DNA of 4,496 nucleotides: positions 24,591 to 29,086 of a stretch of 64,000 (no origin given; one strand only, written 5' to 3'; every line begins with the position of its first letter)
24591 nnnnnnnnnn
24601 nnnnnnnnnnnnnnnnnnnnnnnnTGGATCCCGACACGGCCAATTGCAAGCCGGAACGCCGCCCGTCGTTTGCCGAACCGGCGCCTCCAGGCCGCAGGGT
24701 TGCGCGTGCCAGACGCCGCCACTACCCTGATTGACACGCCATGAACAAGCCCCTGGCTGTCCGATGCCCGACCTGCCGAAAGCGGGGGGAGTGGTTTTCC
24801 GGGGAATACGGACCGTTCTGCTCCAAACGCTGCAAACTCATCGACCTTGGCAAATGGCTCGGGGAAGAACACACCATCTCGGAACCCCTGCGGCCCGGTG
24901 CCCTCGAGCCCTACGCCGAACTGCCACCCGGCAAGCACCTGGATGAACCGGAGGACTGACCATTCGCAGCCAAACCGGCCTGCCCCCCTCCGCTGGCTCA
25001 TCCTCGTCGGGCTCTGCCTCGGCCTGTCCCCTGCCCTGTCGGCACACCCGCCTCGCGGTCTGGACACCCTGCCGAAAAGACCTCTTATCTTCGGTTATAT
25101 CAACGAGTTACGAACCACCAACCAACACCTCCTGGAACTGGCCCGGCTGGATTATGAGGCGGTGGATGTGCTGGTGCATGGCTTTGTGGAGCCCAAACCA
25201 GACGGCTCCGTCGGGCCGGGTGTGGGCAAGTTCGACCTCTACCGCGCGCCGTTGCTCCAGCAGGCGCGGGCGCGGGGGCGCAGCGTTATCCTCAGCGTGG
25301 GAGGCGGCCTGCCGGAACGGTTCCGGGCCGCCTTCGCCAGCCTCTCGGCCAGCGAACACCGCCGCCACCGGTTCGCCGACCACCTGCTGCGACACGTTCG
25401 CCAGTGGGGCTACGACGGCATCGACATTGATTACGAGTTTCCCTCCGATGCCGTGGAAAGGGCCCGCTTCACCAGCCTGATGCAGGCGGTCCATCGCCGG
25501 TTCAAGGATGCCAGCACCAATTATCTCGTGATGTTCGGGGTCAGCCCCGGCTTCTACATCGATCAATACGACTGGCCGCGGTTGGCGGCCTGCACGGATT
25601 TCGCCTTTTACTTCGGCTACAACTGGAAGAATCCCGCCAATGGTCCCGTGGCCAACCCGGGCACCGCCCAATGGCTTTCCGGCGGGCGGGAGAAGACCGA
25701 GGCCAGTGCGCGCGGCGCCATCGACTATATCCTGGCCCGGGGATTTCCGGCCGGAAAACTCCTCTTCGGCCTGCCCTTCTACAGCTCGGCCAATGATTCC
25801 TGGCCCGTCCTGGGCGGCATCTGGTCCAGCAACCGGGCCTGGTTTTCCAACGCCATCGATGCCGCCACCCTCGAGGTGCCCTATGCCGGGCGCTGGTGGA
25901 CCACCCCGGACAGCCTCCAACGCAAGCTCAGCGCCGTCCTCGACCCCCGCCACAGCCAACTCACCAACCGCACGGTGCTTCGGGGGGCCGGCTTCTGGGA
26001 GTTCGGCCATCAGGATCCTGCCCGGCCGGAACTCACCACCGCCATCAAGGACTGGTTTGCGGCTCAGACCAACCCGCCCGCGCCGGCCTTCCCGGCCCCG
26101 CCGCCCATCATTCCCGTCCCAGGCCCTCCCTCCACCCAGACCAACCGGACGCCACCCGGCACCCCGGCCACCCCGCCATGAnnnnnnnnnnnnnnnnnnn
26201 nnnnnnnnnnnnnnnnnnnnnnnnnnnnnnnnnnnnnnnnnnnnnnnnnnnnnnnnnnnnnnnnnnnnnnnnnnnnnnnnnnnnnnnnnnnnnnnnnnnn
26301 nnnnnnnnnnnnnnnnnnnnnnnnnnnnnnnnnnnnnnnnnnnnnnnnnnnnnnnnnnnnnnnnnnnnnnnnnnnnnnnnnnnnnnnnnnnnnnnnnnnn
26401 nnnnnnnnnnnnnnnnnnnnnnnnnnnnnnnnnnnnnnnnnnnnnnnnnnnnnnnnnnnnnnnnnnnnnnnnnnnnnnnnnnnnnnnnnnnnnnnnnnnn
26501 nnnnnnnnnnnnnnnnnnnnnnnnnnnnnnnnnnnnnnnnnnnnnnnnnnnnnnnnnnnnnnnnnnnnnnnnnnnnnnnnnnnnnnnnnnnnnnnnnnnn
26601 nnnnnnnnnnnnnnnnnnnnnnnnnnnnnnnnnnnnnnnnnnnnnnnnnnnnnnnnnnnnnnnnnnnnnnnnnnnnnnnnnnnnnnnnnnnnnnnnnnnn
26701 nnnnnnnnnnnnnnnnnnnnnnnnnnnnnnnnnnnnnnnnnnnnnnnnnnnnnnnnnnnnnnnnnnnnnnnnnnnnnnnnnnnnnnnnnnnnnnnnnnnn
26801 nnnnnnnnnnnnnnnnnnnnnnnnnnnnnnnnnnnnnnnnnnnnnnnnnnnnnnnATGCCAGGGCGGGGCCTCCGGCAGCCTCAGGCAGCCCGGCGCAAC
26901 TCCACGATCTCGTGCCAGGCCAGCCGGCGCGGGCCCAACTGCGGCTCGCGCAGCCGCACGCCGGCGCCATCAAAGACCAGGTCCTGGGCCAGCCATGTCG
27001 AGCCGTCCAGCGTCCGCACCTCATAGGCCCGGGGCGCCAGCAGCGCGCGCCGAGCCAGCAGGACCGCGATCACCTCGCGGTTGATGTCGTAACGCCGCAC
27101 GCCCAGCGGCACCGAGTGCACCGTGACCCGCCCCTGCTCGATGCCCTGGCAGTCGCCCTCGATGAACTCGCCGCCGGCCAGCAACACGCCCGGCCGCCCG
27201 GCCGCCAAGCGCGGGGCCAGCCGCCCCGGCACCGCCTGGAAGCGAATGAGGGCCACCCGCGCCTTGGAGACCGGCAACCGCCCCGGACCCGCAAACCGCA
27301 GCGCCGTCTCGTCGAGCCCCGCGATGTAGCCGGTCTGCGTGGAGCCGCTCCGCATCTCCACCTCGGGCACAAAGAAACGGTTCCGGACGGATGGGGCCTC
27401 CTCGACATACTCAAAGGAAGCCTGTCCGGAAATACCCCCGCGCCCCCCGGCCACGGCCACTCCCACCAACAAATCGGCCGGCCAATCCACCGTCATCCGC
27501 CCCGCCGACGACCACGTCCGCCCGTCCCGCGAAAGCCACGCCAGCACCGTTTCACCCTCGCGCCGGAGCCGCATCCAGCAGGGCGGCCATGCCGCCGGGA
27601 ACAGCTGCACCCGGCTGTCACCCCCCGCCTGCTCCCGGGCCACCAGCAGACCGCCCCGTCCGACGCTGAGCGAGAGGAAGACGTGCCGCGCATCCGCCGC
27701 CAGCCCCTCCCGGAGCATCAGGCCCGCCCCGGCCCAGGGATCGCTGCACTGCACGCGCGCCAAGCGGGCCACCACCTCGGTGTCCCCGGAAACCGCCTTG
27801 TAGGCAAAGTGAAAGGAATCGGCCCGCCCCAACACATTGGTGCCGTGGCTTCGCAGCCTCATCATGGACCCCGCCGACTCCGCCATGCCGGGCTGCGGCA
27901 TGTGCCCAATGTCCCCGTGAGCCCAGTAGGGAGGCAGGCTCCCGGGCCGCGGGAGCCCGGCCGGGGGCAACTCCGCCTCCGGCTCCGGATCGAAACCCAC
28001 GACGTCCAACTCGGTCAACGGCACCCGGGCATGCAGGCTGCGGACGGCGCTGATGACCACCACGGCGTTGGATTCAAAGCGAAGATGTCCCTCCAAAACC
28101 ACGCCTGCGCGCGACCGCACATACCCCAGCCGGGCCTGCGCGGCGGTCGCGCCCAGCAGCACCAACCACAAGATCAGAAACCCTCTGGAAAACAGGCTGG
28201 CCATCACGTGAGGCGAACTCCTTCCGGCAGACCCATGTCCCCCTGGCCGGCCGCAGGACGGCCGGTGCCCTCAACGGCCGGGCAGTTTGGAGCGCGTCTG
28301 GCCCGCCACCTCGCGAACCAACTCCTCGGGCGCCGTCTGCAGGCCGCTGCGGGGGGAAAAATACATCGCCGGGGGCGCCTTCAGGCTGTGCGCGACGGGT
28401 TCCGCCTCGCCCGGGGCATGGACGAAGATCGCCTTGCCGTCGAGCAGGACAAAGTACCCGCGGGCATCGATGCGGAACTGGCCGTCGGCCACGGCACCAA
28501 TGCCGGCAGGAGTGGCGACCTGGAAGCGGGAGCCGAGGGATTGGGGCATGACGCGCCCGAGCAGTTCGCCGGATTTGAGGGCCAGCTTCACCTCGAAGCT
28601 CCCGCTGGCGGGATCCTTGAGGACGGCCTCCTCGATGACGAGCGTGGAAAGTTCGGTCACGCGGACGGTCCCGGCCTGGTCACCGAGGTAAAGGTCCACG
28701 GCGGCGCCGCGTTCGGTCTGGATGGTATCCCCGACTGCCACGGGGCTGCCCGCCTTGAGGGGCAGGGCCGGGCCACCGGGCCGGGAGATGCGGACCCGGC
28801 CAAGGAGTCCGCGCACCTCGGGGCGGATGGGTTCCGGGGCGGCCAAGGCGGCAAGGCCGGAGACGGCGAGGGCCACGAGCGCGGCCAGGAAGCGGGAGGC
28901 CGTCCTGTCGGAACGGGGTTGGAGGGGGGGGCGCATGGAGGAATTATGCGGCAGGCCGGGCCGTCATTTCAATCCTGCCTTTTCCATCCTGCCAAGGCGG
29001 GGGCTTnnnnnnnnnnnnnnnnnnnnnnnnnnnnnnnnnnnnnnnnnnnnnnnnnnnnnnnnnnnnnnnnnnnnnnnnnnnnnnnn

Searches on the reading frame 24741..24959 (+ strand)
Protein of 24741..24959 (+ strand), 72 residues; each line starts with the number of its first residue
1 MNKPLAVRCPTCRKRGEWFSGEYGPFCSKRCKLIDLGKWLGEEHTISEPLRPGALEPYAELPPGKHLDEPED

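Call 84: search_protein_families(library=pfam, proteins=[window:24741-24959:+], max_evalue=0.001)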
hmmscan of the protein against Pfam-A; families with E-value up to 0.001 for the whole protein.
window:24741-24959:+ (72 aa): 1 family
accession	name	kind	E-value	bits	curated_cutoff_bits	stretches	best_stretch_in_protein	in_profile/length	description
PF03884.20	YacG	-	9e-19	67.4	25.5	1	7-48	1-43/52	DNA gyrase inhibitor YacG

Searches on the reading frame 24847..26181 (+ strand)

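Call 34: search_protein_families(library=pfam, proteins=[window:24847-26181:+], max_evalue=0.001)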
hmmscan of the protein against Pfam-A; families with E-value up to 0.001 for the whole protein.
window:24847-26181:+ (444 aa): 2 families
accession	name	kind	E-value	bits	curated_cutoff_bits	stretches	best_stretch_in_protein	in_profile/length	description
PF00704.34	Glyco_hydro_18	-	1.2e-25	91.3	29.6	1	81-364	2-301/317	Glycosyl hydrolases family 18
PF23916.1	TIM-barrel_EndoS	-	6.5e-05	23.2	27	1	141-226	56-139/238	Endo-beta-N-acetylglucosaminidase EndoS TIM-barrel domain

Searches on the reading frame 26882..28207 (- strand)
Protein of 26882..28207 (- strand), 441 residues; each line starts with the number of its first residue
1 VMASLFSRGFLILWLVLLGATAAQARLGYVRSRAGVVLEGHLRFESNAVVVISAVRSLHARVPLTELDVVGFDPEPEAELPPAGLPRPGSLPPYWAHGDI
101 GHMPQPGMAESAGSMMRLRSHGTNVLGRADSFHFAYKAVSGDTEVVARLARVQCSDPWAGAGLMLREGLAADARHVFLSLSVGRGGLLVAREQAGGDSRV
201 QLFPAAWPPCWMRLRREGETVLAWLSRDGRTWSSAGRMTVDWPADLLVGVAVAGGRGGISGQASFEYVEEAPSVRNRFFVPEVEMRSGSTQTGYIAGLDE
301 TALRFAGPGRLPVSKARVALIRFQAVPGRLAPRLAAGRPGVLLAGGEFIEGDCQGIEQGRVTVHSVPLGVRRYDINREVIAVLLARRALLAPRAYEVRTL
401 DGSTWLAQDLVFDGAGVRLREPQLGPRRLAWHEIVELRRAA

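Call 34: search_protein_families(library=pfam, proteins=[window:26882-28207:-], max_evalue=0.001)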
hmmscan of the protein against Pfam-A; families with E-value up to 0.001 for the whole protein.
window:26882-28207:- (441 aa): 1 family
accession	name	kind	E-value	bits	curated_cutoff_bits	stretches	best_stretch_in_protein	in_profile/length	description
PF07081.18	DUF1349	-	0.00069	19.8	32.4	0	128-268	35-174/179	Protein of unknown function (DUF1349)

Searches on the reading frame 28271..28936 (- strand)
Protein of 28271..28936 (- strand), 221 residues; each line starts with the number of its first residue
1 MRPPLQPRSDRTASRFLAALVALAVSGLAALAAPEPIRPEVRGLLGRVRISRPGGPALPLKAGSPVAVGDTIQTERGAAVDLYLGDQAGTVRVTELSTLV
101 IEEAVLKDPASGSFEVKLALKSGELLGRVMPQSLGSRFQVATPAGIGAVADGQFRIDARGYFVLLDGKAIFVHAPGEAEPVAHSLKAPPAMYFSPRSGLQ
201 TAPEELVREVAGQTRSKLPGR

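Call 34: search_protein_families(library=pfam, proteins=[window:28271-28936:-], max_evalue=0.001)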
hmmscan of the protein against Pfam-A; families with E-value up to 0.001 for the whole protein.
window:28271-28936:- (221 aa): 1 family
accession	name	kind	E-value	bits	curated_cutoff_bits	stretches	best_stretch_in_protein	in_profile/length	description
PF04773.18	FecR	-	0.00026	21.8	24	1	70-159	1-83/97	FecR protein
